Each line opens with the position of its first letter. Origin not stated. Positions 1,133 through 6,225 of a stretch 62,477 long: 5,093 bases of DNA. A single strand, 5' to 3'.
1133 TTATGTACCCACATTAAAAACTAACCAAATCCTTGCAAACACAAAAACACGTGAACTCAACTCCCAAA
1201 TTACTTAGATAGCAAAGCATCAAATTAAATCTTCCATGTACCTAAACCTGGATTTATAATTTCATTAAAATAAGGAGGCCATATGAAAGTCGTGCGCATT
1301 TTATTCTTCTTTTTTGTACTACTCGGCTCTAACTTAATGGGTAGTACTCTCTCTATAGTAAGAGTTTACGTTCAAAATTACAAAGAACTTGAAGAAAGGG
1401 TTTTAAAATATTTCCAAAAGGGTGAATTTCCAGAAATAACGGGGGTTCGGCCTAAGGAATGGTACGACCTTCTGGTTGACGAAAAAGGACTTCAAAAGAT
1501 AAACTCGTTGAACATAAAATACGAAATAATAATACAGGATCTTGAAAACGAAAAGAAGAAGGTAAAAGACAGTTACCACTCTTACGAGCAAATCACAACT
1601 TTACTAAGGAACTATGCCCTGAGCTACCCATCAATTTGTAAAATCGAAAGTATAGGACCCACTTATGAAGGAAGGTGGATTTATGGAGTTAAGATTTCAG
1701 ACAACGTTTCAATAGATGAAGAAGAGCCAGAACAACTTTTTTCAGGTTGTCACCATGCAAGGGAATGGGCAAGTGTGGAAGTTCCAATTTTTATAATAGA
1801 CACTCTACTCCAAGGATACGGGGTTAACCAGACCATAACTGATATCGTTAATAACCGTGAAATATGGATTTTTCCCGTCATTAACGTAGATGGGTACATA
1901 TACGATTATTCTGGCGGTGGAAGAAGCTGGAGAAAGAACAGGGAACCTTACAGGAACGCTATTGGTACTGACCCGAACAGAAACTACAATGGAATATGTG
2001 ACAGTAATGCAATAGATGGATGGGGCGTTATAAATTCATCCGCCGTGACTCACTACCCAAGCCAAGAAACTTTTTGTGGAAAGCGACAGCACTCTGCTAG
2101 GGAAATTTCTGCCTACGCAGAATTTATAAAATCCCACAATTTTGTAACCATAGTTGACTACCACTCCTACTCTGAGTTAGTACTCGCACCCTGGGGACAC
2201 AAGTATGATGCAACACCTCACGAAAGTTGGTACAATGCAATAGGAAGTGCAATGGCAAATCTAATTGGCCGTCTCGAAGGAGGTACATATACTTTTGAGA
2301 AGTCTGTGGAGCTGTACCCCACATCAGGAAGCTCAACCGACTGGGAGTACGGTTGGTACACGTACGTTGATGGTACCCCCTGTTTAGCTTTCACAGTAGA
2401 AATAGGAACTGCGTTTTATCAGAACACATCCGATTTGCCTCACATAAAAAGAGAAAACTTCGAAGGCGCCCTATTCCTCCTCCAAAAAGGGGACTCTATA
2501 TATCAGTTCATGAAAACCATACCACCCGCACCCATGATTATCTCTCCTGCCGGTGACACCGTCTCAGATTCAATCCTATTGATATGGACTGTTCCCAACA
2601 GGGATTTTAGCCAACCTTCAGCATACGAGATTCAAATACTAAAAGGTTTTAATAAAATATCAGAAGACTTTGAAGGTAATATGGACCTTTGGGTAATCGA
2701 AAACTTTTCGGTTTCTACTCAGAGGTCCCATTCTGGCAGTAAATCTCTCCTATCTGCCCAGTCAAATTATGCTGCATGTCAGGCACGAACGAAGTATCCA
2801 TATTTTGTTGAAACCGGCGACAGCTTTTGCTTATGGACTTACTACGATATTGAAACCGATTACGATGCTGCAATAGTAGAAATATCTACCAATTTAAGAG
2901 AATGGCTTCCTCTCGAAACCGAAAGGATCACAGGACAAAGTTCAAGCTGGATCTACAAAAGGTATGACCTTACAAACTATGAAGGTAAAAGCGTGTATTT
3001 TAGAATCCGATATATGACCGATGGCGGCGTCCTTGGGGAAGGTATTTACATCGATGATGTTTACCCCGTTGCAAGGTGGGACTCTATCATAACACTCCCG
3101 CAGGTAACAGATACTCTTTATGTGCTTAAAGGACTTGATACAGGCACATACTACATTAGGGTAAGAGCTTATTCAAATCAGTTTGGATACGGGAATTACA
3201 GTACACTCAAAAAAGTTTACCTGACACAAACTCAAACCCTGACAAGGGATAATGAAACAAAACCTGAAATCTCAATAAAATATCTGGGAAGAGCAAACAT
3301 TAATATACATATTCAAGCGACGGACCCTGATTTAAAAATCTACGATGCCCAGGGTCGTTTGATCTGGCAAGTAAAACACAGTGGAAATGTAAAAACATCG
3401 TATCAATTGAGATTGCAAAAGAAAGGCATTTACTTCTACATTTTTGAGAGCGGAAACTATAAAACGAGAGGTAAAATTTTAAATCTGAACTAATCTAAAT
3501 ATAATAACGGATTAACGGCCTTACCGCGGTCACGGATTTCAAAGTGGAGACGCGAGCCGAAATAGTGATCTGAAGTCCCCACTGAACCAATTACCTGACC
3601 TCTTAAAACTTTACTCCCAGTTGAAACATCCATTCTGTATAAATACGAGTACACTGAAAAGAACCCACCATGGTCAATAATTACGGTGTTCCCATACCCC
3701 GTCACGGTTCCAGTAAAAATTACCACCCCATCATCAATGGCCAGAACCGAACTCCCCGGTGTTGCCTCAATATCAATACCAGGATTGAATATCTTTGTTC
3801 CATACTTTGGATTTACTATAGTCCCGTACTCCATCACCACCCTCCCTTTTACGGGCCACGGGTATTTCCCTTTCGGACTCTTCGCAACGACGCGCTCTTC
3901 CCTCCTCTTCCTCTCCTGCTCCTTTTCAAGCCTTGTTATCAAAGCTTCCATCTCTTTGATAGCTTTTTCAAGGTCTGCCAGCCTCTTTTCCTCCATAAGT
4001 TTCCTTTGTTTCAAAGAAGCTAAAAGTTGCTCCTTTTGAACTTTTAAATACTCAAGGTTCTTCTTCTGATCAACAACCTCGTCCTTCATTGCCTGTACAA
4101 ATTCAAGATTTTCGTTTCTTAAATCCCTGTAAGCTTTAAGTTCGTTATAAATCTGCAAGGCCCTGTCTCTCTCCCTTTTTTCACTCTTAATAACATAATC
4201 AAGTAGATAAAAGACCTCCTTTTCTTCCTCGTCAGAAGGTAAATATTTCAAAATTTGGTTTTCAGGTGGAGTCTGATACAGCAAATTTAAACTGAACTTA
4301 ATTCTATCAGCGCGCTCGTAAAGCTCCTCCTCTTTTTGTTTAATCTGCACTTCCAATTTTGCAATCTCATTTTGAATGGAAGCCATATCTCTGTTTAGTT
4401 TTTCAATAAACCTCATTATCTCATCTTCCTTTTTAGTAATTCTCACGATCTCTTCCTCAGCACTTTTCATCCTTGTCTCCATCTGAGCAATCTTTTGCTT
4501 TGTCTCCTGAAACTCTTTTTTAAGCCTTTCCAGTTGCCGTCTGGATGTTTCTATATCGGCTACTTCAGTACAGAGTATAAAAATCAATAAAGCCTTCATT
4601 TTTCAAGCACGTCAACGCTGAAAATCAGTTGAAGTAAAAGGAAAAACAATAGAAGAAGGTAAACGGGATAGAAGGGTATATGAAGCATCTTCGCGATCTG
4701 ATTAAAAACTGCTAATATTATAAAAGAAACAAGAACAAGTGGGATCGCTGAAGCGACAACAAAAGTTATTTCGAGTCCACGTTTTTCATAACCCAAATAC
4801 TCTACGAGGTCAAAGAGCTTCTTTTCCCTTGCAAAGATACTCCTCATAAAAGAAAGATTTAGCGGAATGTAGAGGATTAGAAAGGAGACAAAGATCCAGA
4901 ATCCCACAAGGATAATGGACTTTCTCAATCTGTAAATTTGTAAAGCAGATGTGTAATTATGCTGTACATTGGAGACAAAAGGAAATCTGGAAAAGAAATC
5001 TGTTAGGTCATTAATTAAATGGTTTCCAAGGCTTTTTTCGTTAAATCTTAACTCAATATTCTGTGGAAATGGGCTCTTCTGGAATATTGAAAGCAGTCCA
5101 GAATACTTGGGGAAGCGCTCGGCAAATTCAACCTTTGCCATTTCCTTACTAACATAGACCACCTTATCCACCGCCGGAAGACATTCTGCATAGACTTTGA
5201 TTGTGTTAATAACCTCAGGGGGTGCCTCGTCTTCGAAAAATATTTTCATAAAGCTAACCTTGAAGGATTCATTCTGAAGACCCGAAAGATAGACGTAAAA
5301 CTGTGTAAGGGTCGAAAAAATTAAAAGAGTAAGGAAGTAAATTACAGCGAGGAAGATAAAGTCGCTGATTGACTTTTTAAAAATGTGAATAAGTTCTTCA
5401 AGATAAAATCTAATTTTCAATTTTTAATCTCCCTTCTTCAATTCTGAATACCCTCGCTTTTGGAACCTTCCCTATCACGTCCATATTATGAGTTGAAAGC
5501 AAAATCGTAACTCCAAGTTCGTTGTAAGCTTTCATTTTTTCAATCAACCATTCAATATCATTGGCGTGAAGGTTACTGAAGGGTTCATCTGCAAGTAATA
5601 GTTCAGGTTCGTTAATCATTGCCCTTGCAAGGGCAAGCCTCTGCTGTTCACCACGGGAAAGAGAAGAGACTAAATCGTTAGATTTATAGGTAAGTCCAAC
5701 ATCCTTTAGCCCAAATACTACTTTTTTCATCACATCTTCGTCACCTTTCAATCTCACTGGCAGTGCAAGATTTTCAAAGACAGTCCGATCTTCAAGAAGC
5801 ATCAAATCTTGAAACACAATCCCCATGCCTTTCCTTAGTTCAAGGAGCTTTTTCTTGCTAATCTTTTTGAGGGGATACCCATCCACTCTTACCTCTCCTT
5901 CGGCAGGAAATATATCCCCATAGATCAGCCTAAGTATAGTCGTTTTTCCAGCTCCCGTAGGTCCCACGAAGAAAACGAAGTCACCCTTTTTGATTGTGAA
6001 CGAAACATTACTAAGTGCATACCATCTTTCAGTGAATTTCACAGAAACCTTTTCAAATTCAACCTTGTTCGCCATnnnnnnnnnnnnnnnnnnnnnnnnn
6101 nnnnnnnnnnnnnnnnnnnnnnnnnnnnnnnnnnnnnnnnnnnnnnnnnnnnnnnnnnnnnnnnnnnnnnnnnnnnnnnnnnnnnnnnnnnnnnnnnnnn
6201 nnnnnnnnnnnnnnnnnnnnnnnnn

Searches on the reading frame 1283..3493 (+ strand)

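Call 55: search_protein_families(library=pfam, proteins=[window:1283-3493:+], max_evalue=0.00001)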
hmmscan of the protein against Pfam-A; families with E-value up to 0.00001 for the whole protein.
window:1283-3493:+ (736 aa): 2 families
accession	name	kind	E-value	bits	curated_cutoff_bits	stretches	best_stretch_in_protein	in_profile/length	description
PF00246.29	Peptidase_M14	-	7.2e-61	206.7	21.6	1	105-394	2-285/286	Zinc carboxypeptidase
PF20773.4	InhA-like_MAM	-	7.5e-12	45.6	26.9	1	510-593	62-160/191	Immune inhibitor A-like, MAM domain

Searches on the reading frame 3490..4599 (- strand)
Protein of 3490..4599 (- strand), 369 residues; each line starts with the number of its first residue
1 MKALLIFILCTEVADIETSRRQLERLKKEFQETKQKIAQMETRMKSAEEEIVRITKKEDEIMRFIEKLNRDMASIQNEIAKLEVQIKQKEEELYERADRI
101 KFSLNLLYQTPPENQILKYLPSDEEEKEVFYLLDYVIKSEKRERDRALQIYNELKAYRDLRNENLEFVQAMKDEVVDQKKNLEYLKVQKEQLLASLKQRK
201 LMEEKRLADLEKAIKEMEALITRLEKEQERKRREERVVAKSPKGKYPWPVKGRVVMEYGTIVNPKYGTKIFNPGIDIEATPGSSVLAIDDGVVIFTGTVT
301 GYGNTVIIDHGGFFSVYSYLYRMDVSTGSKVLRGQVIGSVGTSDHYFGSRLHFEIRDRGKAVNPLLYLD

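Call 55: search_protein_families(library=pfam, proteins=[window:3490-4599:-], max_evalue=0.00001)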
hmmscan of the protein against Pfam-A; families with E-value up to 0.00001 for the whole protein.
window:3490-4599:- (369 aa): 1 family
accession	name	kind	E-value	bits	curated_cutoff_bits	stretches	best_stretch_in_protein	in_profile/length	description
PF01551.29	Peptidase_M23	-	1.7e-26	92.7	28.7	1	272-364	3-96/96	Peptidase family M23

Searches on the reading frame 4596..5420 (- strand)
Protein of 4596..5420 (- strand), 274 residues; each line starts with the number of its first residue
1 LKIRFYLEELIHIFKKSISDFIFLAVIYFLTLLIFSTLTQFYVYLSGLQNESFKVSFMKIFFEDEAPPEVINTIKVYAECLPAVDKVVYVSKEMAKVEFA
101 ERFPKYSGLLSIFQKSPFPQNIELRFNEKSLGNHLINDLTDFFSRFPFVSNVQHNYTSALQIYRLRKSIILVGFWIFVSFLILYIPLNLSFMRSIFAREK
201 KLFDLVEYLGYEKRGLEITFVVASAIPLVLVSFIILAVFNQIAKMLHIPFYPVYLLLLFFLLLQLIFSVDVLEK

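Call 55: search_protein_families(library=pfam, proteins=[window:4596-5420:-], max_evalue=0.00001)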
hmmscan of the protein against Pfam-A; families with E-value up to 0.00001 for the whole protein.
window:4596-5420:- (274 aa): 1 family
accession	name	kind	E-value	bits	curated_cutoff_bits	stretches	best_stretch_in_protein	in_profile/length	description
PF18075.7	FtsX_ECD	-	1.1e-08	36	23.5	1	58-152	3-96/96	FtsX extracellular domain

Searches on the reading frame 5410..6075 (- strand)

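Call 55: search_protein_families(library=pfam, proteins=[window:5410-6075:-], max_evalue=0.00001)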
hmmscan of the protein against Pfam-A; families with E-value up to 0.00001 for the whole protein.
window:5410-6075:- (221 aa): 2 families
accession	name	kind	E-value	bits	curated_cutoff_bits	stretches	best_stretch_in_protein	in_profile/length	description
PF00005.33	ABC_tran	-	3.5e-33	115.5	25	1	21-166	1-136/137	ABC transporter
PF13304.12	AAA_21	-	1.2e-07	32.6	27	0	133-198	232-300/304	AAA domain, putative AbiEii toxin, Type IV TA system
